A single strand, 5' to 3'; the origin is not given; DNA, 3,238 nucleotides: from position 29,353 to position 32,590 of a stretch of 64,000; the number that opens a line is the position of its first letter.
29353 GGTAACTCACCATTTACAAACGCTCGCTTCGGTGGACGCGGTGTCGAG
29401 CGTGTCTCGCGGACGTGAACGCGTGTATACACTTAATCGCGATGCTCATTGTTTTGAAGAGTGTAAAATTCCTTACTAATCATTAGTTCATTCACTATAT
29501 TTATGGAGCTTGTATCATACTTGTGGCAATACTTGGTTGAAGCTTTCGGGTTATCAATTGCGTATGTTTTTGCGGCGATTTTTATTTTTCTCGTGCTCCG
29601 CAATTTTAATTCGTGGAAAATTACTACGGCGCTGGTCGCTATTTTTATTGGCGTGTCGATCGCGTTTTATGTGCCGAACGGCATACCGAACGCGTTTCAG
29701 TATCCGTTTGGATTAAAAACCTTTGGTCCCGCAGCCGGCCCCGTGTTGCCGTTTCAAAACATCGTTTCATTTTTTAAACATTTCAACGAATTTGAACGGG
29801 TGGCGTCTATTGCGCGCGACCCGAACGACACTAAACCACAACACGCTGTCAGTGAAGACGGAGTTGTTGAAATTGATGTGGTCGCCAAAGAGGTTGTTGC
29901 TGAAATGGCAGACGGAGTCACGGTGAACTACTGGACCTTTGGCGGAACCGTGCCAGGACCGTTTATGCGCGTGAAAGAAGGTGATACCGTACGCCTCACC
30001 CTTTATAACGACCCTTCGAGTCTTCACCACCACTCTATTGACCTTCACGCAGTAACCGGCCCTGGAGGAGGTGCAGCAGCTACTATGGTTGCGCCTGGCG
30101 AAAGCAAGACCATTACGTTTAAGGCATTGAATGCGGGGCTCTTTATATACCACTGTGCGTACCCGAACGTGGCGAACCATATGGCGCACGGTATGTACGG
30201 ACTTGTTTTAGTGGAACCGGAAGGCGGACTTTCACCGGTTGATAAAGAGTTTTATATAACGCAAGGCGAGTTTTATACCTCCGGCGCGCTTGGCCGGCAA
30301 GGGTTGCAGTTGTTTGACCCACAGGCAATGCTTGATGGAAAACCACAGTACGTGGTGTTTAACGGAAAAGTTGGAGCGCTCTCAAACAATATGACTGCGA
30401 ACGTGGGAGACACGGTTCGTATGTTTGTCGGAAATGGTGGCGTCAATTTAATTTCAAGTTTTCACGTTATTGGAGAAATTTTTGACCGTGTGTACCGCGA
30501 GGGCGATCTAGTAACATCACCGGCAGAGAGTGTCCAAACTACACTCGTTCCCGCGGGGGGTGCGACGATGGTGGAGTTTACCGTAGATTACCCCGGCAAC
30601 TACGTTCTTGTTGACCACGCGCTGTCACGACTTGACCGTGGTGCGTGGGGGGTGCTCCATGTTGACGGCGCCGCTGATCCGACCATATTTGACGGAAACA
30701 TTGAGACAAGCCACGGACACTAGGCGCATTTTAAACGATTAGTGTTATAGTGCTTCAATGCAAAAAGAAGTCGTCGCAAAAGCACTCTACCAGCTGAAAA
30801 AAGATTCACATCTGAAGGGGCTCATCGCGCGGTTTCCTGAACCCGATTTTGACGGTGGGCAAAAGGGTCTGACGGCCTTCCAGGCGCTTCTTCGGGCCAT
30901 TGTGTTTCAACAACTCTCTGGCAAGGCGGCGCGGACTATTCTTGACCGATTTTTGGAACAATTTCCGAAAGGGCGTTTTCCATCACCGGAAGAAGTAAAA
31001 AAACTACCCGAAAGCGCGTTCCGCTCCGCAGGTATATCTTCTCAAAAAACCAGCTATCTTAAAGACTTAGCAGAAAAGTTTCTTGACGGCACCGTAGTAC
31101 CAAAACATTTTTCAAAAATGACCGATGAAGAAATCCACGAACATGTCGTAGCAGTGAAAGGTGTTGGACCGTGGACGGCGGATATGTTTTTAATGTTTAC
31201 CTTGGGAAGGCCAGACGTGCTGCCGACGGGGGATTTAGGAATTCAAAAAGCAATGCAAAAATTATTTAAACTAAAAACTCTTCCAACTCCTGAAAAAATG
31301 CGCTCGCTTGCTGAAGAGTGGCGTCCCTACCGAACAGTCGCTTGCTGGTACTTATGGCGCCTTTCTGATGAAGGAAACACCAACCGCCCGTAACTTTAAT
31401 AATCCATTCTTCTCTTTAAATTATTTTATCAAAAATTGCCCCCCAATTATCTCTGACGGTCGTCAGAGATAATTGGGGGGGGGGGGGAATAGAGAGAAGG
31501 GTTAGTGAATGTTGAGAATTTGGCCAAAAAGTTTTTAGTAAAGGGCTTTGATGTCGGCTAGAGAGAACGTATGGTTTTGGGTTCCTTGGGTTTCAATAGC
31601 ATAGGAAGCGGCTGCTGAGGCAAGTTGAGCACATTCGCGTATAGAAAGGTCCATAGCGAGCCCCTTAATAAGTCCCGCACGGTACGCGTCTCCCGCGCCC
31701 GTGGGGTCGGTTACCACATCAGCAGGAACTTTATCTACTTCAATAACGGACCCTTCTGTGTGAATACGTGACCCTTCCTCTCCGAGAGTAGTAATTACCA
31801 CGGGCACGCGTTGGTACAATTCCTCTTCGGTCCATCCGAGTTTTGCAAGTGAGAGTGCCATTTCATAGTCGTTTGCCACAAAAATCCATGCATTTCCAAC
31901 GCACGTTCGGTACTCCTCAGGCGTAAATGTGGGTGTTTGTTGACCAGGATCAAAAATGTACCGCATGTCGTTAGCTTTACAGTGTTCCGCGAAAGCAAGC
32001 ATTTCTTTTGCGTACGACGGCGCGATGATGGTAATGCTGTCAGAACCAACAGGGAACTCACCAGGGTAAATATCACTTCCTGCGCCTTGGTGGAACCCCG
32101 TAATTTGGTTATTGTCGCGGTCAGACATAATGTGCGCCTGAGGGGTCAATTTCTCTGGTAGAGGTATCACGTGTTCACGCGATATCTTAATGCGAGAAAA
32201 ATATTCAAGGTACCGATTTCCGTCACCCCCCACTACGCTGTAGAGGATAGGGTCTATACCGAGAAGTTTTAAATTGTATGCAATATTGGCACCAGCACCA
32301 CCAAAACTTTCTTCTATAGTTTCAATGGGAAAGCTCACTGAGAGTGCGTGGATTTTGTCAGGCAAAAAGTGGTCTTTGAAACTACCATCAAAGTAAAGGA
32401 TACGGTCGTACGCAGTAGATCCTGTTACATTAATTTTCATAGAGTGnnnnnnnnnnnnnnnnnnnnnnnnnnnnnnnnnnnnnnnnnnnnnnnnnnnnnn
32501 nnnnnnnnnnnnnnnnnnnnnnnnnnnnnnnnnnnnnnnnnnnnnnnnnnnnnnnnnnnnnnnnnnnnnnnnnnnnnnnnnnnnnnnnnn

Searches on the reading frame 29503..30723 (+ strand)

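Call 12: search_protein_families(library=pfam, proteins=[window:29503-30723:+], max_evalue=0.001)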
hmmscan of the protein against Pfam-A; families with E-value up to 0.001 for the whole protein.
window:29503-30723:+ (406 aa): 3 families
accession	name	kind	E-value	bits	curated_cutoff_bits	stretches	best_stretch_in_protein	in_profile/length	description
PF07732.21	Cu-oxidase_3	-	2.7e-14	53.7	21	1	132-240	6-117/119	Multicopper oxidase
PF07731.20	Cu-oxidase_2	-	8.3e-14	52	20.4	2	152-240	32-136/137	Multicopper oxidase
PF13473.12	Cupredoxin_1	-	0.00089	19.7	27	0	156-222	38-96/104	Cupredoxin-like domain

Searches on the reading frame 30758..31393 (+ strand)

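Call 41: search_protein_families(library=pfam, proteins=[window:30758-31393:+], max_evalue=0.001)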
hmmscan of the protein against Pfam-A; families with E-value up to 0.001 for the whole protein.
window:30758-31393:+ (211 aa): 1 family
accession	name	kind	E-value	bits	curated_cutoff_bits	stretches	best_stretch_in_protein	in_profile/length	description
PF00730.31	HhH-GPD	-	4e-19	69.4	26.2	1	46-188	2-105/108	HhH-GPD superfamily base excision DNA repair protein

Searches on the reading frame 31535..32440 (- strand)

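Call 12: search_protein_families(library=pfam, proteins=[window:31535-32440:-], max_evalue=0.001)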
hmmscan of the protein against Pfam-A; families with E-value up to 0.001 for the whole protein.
window:31535-32440:- (301 aa): 1 family
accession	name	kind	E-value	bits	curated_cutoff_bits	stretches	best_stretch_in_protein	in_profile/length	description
PF00294.29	PfkB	-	1.4e-41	143.3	25.8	1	32-289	22-297/302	pfkB family carbohydrate kinase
